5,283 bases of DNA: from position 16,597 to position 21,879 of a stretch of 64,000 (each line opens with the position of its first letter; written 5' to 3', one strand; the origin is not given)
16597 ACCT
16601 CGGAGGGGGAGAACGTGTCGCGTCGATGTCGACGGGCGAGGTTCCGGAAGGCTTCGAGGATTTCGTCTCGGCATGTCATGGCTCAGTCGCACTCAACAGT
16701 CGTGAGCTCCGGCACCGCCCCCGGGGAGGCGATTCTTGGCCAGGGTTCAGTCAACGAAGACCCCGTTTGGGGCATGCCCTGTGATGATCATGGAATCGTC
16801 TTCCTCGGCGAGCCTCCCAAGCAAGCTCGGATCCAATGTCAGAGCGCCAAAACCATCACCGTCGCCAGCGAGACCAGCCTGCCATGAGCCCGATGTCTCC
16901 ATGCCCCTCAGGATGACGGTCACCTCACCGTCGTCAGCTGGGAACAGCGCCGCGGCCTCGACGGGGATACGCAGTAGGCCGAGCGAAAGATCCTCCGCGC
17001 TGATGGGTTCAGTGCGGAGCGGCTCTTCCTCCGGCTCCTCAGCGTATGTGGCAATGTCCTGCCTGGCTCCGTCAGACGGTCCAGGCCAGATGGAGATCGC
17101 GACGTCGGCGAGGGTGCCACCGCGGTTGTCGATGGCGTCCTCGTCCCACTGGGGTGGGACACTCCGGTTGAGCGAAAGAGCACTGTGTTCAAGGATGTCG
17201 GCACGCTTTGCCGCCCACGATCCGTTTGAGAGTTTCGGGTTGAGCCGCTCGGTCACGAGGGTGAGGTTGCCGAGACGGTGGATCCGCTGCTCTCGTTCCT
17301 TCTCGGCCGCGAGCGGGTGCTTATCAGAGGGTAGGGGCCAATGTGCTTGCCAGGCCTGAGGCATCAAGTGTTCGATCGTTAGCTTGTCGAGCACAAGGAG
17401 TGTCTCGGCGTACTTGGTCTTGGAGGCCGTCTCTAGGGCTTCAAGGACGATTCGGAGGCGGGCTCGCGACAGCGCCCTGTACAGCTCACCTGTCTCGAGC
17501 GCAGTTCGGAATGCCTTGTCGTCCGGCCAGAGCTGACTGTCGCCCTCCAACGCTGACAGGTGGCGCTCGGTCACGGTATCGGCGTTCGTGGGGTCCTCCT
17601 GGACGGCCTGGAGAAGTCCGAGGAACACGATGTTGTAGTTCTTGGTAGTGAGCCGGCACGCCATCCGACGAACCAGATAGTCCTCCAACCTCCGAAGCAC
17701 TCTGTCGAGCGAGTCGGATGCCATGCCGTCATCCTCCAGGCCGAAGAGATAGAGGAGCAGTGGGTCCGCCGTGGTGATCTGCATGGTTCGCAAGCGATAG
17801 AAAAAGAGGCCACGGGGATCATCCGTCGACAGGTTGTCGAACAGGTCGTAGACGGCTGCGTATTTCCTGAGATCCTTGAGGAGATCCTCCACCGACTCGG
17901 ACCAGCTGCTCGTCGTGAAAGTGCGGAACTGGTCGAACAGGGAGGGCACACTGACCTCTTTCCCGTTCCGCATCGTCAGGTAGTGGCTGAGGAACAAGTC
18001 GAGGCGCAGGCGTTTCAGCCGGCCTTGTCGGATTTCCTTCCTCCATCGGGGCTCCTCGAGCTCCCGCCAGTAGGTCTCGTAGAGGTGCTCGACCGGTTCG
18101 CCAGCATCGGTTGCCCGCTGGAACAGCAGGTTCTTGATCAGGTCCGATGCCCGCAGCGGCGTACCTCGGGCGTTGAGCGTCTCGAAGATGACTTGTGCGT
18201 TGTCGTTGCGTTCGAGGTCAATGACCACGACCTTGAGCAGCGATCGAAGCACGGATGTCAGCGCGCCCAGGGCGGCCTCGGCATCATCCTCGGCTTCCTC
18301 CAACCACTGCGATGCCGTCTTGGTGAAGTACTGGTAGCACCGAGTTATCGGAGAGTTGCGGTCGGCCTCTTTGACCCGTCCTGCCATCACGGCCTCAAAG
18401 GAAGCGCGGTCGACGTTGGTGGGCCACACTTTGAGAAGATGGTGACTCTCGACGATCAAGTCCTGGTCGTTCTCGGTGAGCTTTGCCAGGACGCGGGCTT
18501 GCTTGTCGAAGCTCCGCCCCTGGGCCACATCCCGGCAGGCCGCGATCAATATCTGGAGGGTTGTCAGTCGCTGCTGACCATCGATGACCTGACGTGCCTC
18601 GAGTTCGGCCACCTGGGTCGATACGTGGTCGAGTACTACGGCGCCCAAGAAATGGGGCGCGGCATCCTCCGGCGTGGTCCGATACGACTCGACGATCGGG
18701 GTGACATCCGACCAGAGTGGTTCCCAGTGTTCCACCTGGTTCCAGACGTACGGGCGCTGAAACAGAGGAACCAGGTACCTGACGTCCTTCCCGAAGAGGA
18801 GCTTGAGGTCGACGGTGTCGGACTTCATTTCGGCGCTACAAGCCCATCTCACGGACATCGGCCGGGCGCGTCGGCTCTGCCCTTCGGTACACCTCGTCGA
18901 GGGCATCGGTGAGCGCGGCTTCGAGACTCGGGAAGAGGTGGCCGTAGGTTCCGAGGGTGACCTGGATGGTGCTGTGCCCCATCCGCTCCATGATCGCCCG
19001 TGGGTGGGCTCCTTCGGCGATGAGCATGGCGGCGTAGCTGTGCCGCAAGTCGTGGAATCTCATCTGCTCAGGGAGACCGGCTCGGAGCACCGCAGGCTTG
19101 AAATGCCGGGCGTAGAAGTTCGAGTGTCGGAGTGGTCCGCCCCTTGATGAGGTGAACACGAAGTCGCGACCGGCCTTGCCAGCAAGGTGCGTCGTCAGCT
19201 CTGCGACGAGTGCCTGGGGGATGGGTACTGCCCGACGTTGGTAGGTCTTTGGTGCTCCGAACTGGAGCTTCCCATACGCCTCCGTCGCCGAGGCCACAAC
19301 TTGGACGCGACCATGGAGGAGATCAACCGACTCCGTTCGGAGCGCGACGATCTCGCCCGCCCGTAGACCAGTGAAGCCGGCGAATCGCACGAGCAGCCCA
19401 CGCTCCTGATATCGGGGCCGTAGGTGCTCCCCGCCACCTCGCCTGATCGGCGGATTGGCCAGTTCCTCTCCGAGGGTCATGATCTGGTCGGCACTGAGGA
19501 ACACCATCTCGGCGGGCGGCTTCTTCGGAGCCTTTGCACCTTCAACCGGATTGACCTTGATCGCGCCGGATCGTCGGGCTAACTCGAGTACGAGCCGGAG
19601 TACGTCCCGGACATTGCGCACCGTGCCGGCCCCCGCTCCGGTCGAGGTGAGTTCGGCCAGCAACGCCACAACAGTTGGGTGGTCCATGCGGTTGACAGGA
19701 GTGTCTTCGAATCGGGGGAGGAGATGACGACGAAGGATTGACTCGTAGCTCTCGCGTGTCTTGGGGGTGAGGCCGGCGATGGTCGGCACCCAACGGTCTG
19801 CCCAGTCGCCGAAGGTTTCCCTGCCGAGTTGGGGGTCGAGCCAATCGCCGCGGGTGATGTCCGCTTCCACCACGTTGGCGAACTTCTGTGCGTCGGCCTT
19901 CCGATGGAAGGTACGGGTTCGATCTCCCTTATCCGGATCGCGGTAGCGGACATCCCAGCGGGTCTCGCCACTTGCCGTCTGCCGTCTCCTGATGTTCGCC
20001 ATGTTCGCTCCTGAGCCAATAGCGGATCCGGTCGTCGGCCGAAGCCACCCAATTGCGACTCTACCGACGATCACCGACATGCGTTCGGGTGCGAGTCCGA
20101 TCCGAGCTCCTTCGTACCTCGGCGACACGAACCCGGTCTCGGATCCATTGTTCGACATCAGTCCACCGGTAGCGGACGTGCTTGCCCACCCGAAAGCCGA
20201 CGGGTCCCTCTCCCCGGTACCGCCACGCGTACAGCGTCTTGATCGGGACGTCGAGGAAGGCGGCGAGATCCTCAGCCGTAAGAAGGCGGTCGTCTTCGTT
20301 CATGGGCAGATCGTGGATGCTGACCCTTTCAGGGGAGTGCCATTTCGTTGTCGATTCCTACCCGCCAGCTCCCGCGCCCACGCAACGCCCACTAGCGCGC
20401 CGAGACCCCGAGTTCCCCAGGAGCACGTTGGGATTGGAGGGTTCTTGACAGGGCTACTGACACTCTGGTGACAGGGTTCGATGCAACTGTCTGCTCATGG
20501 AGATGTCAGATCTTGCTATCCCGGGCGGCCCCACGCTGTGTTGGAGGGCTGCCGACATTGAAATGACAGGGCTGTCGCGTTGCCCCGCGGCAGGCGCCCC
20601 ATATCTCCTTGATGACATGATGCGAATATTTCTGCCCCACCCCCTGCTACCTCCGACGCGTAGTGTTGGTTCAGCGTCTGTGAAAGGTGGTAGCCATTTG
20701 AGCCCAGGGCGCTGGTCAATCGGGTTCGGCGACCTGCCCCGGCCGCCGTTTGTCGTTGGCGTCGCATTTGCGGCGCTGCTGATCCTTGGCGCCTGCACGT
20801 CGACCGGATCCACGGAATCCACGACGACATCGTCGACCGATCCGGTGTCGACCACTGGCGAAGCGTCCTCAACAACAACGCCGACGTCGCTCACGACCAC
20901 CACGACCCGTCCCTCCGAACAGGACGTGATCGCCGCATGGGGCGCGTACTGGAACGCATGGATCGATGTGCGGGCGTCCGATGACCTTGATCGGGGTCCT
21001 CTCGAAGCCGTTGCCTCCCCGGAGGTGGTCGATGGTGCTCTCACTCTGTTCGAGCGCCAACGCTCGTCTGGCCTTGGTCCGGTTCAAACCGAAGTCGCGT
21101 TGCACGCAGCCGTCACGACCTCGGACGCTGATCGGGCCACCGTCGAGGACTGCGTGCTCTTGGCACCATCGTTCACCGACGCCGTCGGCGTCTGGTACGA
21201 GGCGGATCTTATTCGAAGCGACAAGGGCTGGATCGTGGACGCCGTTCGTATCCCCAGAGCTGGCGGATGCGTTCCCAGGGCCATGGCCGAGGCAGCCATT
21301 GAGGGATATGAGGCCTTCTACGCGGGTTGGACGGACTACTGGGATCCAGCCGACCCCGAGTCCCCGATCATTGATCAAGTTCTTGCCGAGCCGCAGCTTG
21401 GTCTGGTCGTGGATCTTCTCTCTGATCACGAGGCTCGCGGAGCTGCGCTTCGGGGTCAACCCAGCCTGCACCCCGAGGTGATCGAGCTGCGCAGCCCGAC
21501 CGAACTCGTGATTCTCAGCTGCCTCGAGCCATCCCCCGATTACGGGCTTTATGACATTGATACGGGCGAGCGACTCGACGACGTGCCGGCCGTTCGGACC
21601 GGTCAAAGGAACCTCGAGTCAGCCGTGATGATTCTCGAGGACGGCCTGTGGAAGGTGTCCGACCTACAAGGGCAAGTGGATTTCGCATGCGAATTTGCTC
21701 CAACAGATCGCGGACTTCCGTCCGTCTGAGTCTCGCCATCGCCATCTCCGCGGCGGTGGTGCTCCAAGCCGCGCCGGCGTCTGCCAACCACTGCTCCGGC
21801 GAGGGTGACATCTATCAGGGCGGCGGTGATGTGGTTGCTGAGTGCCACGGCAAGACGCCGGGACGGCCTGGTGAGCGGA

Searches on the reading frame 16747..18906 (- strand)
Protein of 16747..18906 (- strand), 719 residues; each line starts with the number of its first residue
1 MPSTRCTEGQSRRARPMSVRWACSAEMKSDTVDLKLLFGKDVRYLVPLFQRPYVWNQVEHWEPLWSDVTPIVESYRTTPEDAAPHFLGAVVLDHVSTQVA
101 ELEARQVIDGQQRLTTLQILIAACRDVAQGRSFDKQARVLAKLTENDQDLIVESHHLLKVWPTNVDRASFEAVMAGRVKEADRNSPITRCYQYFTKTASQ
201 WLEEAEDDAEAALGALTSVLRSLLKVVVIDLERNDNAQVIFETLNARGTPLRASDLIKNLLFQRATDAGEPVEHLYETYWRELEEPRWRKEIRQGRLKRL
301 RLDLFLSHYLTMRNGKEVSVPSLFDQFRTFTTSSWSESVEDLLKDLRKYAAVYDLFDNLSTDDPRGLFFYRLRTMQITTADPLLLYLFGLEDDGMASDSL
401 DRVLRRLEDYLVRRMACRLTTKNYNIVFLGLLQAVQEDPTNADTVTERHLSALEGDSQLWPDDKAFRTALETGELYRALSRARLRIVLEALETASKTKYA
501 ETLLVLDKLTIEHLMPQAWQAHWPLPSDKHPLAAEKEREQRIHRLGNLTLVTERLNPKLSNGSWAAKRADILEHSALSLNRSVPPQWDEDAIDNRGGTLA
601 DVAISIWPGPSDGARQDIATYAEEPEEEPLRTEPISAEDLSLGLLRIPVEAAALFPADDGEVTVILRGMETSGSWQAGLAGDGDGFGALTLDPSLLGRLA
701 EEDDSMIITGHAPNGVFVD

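Call 12: search_protein_families(library=pfam, proteins=[window:16747-18906:-], max_evalue=0.01)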
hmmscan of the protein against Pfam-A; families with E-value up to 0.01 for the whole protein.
window:16747-18906:- (719 aa): 2 families
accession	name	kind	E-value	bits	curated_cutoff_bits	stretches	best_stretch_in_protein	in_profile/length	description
PF03235.19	GmrSD_N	-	1.3e-33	117.3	33.2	1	37-262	4-199/199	GmrSD restriction endonuclease, N-terminal domain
PF07510.16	GmrSD_C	-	3.9e-25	88.8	23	1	460-601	1-137/138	GmrSD restriction endonucleases, C-terminal domain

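Call 46: search_protein_families(library=padloc, proteins=[window:16747-18906:-], max_evalue=0.0001)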
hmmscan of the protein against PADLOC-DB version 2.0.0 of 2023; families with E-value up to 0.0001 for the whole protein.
window:16747-18906:- (719 aa): 30 families (the best 25 are shown)
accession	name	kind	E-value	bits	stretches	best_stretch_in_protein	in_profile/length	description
PDLC02693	Orf5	-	1.3e-105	352.5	1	41-607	6-542/543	Orf5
PDLC03655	mREase_IV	-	2.7e-74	248.8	2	27-526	1-521/629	Type IV methyl-directed restriction enzyme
PDLC04155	HEC-06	-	4.9e-72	241.2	1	27-608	5-559/562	-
PDLC04154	HEC-06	-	7.1e-67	224.3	1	26-607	6-564/569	-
PDLC04157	HEC-06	-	3.4e-64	215.4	1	40-608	19-556/558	-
PDLC02687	Orf5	-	3.7e-56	189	2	184-591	158-542/543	Orf5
PDLC02700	Orf5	-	2.3e-55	186.4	1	42-607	10-555/555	Orf5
PDLC02702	Orf5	-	4.3e-43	145.9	1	43-608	2-542/543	Orf5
PDLC02695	Orf5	-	3.3e-36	122.8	2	27-328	3-308/601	Orf5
PDLC02691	Orf5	-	1.9e-33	113.9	1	35-607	12-579/579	Orf5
PDLC02692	Orf5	-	5.6e-32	109.2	1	42-607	6-556/558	Orf5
PDLC02701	Orf5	-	3.6e-29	99.7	1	28-354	4-332/596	Orf5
PDLC02686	Orf5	-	2e-21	74.1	1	33-570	9-523/566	Orf5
PDLC04156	HEC-06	-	1.9e-18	64.4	1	35-280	12-260/562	-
PDLC02698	Orf5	-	2.3e-18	64.2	1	32-364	8-335/573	Orf5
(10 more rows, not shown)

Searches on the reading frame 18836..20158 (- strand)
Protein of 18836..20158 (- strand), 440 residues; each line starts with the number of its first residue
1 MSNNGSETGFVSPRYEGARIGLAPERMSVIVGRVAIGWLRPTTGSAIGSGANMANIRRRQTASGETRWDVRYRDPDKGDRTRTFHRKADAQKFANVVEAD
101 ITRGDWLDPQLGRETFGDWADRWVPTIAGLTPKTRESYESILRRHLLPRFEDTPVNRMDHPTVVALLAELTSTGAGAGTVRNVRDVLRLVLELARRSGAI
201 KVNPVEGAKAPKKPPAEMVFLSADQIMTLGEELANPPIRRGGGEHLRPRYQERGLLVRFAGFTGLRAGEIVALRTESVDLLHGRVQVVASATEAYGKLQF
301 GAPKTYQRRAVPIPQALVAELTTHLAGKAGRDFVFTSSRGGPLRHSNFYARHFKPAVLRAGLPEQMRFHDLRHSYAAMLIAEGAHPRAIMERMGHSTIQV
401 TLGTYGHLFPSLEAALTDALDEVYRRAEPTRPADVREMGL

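Call 12: search_protein_families(library=pfam, proteins=[window:18836-20158:-], max_evalue=0.01)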
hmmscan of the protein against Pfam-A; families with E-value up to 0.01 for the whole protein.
window:18836-20158:- (440 aa): 3 families
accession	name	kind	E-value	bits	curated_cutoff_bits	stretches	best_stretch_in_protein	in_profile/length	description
PF00589.27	Phage_integrase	-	3e-24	86.2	27.1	1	254-408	25-168/172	Phage integrase family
PF22022.2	Phage_int_M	-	9.8e-07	29.4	27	1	116-206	1-91/96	Phage integrase central domain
PF14659.12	Phage_int_SAM_3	-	2.6e-05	24.8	22.6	1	115-159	1-46/58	Phage integrase, N-terminal SAM-like domain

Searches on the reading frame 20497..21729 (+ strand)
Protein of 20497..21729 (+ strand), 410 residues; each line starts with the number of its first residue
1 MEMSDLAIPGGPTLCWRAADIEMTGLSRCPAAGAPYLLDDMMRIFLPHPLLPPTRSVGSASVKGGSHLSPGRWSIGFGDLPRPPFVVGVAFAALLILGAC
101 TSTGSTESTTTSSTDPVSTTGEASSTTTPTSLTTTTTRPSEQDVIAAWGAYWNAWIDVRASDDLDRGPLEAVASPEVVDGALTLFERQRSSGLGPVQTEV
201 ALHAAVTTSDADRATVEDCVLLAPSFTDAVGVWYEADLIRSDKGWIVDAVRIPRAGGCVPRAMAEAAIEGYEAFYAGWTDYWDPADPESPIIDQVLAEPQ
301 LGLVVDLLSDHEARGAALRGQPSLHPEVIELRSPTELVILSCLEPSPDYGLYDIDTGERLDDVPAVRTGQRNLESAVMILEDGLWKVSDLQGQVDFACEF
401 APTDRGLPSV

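Call 12: search_protein_families(library=pfam, proteins=[window:20497-21729:+], max_evalue=0.01)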
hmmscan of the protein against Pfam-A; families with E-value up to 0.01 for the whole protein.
window:20497-21729:+ (410 aa): 1 family
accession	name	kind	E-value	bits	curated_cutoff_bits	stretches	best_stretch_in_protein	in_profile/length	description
PF21827.1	New_glue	-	0.0032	17.6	31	1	99-141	22-65/94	New glue protein family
